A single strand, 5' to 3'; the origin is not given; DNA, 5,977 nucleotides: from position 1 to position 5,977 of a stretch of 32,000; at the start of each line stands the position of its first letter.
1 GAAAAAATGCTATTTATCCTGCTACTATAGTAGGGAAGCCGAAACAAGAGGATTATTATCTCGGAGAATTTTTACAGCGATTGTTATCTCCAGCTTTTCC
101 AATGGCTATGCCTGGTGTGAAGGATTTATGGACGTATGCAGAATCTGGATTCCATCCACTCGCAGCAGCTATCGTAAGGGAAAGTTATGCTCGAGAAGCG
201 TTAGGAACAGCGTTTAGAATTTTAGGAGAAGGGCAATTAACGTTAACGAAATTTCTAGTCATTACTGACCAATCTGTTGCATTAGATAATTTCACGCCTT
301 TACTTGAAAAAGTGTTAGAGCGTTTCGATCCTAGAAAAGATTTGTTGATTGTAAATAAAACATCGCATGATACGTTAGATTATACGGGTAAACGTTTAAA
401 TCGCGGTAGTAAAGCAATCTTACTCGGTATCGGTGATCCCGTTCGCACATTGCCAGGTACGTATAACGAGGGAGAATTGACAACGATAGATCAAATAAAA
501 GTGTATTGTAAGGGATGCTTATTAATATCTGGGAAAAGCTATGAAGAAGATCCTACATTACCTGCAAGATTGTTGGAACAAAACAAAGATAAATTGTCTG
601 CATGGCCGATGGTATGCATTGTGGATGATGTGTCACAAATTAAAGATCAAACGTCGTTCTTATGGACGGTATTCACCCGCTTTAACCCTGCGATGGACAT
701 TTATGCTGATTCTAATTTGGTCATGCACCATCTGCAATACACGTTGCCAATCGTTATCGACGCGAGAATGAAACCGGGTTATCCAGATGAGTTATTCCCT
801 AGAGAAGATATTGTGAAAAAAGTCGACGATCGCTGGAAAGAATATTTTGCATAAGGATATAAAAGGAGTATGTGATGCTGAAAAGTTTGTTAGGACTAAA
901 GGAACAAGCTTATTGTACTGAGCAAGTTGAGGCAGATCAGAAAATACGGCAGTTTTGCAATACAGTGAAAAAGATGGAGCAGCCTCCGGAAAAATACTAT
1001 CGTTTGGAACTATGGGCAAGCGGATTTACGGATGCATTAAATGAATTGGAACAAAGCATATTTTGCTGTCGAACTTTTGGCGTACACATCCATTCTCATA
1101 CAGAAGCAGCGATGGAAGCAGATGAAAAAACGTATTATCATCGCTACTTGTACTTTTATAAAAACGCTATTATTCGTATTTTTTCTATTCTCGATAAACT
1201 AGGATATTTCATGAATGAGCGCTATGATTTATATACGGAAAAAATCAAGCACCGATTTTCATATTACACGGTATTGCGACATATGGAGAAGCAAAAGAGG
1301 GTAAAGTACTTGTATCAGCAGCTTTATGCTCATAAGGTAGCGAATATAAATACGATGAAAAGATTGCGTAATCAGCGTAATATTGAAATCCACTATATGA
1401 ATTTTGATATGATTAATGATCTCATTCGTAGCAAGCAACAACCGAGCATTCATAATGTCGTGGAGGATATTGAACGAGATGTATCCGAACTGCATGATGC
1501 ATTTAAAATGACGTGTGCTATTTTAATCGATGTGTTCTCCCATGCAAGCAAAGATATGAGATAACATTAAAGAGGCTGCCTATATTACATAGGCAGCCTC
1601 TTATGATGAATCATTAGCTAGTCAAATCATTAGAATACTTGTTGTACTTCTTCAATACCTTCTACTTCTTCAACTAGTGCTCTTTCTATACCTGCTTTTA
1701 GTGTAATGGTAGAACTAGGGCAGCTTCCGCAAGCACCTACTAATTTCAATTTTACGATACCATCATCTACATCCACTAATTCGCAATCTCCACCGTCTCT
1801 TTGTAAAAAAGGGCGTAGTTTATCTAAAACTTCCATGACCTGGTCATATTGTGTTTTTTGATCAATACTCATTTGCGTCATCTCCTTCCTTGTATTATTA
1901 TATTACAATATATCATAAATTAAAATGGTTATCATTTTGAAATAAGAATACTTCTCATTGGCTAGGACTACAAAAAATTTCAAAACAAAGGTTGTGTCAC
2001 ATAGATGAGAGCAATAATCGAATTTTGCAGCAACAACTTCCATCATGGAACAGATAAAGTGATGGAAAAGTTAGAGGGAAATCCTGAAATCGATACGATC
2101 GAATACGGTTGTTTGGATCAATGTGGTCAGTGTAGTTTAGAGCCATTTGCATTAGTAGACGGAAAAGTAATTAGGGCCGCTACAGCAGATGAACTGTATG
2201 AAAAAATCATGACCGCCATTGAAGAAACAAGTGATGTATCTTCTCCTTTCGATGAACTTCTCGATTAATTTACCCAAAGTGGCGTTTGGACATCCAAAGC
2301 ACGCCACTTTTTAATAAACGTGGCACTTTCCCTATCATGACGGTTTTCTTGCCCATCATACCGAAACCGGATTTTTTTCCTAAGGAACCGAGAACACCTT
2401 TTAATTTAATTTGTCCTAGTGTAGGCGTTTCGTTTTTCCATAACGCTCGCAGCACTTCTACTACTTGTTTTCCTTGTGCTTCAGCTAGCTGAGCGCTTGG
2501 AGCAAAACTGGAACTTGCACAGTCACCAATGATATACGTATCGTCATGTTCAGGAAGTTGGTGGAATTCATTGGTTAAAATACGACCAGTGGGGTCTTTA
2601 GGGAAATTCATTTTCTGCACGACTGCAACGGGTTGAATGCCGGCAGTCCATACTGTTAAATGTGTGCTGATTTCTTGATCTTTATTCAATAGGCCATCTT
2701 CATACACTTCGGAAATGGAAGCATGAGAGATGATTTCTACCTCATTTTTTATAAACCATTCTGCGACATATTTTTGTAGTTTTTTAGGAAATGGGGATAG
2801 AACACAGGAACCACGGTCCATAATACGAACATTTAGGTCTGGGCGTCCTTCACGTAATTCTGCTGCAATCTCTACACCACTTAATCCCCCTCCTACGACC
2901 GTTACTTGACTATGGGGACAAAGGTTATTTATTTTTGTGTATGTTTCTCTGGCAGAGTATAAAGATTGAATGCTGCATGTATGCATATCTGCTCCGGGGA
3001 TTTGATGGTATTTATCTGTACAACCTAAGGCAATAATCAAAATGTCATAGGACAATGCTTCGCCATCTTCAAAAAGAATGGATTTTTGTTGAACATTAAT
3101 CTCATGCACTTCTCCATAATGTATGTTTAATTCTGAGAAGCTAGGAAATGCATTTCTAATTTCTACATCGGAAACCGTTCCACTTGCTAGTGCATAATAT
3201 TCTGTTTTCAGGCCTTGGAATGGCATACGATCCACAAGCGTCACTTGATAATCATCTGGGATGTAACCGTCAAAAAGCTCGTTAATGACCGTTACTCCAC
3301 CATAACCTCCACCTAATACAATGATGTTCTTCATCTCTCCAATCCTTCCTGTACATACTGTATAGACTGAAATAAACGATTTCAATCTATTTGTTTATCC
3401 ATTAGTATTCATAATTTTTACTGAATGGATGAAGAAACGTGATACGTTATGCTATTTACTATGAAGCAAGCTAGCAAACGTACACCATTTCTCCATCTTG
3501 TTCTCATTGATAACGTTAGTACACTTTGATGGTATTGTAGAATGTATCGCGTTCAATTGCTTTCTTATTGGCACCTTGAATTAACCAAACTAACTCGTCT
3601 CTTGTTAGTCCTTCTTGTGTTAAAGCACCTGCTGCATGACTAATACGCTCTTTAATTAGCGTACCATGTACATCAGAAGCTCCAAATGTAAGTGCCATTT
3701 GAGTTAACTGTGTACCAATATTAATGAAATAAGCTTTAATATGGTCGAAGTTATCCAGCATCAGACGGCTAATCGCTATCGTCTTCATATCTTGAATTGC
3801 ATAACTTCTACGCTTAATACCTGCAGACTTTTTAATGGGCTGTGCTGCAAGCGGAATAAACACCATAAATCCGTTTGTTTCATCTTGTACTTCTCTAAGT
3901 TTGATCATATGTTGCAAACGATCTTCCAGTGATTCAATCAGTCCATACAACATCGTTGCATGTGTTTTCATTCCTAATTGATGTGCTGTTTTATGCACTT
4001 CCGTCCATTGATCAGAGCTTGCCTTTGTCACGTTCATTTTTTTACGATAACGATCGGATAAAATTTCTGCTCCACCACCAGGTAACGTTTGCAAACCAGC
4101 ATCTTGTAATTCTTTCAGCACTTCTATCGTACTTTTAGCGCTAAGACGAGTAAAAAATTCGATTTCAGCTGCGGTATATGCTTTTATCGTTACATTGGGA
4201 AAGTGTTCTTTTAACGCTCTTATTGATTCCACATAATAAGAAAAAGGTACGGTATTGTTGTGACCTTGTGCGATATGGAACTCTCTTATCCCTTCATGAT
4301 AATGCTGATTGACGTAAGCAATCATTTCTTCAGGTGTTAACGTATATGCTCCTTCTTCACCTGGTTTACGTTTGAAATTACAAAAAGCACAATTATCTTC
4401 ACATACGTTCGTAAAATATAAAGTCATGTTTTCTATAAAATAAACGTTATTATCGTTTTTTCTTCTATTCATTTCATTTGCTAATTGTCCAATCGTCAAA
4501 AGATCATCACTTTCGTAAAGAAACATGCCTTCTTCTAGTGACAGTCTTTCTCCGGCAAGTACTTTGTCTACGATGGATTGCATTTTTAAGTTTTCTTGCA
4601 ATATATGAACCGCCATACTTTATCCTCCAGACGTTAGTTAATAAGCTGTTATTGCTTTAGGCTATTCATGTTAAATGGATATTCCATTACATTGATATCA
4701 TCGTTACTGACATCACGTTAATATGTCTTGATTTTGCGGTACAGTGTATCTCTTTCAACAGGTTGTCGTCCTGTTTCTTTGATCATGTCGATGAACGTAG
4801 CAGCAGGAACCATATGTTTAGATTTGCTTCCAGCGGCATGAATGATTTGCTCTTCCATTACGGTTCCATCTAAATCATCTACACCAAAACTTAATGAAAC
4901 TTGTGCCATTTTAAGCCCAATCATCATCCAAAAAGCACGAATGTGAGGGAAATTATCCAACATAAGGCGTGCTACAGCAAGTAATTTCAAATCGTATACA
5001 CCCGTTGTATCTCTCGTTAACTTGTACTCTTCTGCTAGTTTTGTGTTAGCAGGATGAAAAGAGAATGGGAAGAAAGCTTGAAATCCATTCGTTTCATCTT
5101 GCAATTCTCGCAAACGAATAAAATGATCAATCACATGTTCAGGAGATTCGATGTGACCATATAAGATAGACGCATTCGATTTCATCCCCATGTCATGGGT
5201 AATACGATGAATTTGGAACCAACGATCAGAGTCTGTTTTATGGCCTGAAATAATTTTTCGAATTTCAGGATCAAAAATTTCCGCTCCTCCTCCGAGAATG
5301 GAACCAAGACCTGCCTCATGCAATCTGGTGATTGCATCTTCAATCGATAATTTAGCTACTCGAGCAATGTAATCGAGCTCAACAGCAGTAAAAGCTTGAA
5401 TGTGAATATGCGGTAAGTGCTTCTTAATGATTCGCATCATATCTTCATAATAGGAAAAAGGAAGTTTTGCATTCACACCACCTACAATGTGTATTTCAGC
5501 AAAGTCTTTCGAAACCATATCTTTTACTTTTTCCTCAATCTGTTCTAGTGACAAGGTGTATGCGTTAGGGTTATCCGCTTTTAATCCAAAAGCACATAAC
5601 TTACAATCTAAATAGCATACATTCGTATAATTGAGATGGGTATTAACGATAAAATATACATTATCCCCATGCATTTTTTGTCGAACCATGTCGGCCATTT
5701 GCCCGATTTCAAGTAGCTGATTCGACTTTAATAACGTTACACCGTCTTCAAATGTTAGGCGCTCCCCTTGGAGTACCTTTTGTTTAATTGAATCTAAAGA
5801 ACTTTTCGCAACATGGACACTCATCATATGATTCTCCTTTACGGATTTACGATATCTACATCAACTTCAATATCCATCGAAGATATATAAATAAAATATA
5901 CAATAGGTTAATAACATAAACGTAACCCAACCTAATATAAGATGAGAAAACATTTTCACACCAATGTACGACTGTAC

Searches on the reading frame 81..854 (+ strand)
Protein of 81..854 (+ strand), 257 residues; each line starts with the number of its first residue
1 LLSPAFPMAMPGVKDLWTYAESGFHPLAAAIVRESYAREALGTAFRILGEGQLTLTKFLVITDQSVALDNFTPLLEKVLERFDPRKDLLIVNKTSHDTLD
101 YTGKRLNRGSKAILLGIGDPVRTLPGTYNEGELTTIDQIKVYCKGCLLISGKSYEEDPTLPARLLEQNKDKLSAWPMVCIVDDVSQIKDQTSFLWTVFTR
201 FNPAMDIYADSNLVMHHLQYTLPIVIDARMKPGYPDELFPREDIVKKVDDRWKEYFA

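Call 5: search_protein_families(library=pfam, proteins=[window:81-854:+], max_evalue=0.01)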
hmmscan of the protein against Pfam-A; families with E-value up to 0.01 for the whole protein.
window:81-854:+ (257 aa): 1 family
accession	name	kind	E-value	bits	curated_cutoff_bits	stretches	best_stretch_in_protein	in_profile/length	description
PF20696.2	UbiD_C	-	9.6e-35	119.8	24.2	2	3-114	13-125/127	3-octaprenyl-4-hydroxybenzoate carboxy-lyase C-terminal domain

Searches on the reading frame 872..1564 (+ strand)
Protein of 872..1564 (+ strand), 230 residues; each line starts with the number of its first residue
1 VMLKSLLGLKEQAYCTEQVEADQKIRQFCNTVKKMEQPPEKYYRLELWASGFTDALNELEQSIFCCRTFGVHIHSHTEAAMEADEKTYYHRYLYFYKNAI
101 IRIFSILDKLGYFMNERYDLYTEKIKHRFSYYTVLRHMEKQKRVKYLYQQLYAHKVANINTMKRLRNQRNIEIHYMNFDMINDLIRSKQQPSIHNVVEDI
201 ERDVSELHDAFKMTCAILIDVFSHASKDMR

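Call 5: search_protein_families(library=pfam, proteins=[window:872-1564:+], max_evalue=0.01)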
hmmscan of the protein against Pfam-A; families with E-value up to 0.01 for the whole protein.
window:872-1564:+ (230 aa): 1 family
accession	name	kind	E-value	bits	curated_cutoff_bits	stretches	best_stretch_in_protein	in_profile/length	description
PF18730.6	HEPN_Cthe2314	-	1.6e-42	145.9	27.1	1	48-225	1-173/174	Cthe_2314-like HEPN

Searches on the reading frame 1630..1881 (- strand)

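Call 5: search_protein_families(library=pfam, proteins=[window:1630-1881:-], max_evalue=0.01)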
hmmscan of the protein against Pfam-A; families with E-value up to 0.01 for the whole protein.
window:1630-1881:- (83 aa): 1 family
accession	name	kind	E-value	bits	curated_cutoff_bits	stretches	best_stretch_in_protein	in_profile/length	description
PF01106.22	NifU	-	1.9e-27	95.6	27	1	15-80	1-67/67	NifU-like domain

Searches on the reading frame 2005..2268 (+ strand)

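Call 5: search_protein_families(library=pfam, proteins=[window:2005-2268:+], max_evalue=0.01)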
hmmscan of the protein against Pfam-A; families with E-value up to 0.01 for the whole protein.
window:2005-2268:+ (87 aa): 1 family
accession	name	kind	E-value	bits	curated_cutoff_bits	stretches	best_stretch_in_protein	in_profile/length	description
PF07293.16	DUF1450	-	1.3e-32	111.8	30.1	1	1-74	1-74/75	Protein of unknown function (DUF1450)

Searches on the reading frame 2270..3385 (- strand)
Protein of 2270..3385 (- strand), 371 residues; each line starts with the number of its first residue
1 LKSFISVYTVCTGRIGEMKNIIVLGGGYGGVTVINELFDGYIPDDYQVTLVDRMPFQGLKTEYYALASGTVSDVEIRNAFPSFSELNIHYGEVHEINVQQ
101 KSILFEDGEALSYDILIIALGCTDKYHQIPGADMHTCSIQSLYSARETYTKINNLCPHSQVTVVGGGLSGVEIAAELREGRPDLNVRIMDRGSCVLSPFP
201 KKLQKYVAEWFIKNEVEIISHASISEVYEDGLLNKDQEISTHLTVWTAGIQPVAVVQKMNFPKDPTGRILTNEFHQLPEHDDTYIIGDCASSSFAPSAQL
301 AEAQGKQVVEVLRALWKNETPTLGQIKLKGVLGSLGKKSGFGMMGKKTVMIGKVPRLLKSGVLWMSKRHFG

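Call 5: search_protein_families(library=pfam, proteins=[window:2270-3385:-], max_evalue=0.01)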
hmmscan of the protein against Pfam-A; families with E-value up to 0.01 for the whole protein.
window:2270-3385:- (371 aa): 8 families
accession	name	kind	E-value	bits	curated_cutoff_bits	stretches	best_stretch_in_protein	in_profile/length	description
PF07992.20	Pyr_redox_2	-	4e-34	118.8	26.1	1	20-305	2-291/291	Pyridine nucleotide-disulphide oxidoreductase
PF00070.33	Pyr_redox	-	3.2e-10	40.8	22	1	161-230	2-69/82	Pyridine nucleotide-disulphide oxidoreductase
PF13434.12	Lys_Orn_oxgnase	-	3e-06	27.1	21.3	1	112-212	147-239/339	L-lysine 6-monooxygenase/L-ornithine 5-monooxygenase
PF13738.12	Pyr_redox_3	-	4.2e-06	26.7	30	1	92-287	103-305/305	Pyridine nucleotide-disulphide oxidoreductase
PF13454.12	NAD_binding_9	-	4.4e-06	27.2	21.8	0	23-64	2-42/155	FAD-NAD(P)-binding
PF13450.12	NAD_binding_8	-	0.00024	21.7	21.9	0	163-193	1-29/68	NAD(P)-binding Rossmann-like domain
PF01266.30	DAO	-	0.0032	17.5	27.9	0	161-192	2-31/353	FAD dependent oxidoreductase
PF05834.18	Lycopene_cycl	-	0.005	16.4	23.4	0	161-196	2-37/380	Lycopene cyclase protein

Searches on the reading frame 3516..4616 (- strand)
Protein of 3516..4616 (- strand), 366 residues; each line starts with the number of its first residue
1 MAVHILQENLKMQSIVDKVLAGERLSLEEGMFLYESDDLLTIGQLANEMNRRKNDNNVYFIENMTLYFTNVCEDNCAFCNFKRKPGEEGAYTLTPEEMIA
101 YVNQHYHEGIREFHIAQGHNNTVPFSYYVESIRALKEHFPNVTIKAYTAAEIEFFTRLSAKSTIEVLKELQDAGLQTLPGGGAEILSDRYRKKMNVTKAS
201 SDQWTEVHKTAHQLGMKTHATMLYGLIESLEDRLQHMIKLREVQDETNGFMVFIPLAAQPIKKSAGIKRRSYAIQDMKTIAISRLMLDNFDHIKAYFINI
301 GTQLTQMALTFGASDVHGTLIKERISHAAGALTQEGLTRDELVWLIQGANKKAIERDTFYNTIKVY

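Call 5: search_protein_families(library=pfam, proteins=[window:3516-4616:-], max_evalue=0.01)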
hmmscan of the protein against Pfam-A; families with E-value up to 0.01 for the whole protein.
window:3516-4616:- (366 aa): 2 families
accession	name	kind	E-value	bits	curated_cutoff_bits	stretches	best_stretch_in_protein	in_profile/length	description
PF04055.27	Radical_SAM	-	2.4e-21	77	29.5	1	67-237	2-163/166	Radical SAM superfamily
PF19288.4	CofH_C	-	5.8e-12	46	27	1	248-333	2-91/125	CofH/MqnC C-terminal region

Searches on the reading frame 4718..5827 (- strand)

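Call 5: search_protein_families(library=pfam, proteins=[window:4718-5827:-], max_evalue=0.01)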
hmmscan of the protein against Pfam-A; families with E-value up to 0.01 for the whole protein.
window:4718-5827:- (369 aa): 2 families
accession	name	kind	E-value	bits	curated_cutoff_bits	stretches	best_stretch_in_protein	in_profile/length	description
PF19288.4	CofH_C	-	9.7e-20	71.1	27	1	247-365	2-118/125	CofH/MqnC C-terminal region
PF04055.27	Radical_SAM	-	4.6e-17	63.1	29.5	1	66-235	2-162/166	Radical SAM superfamily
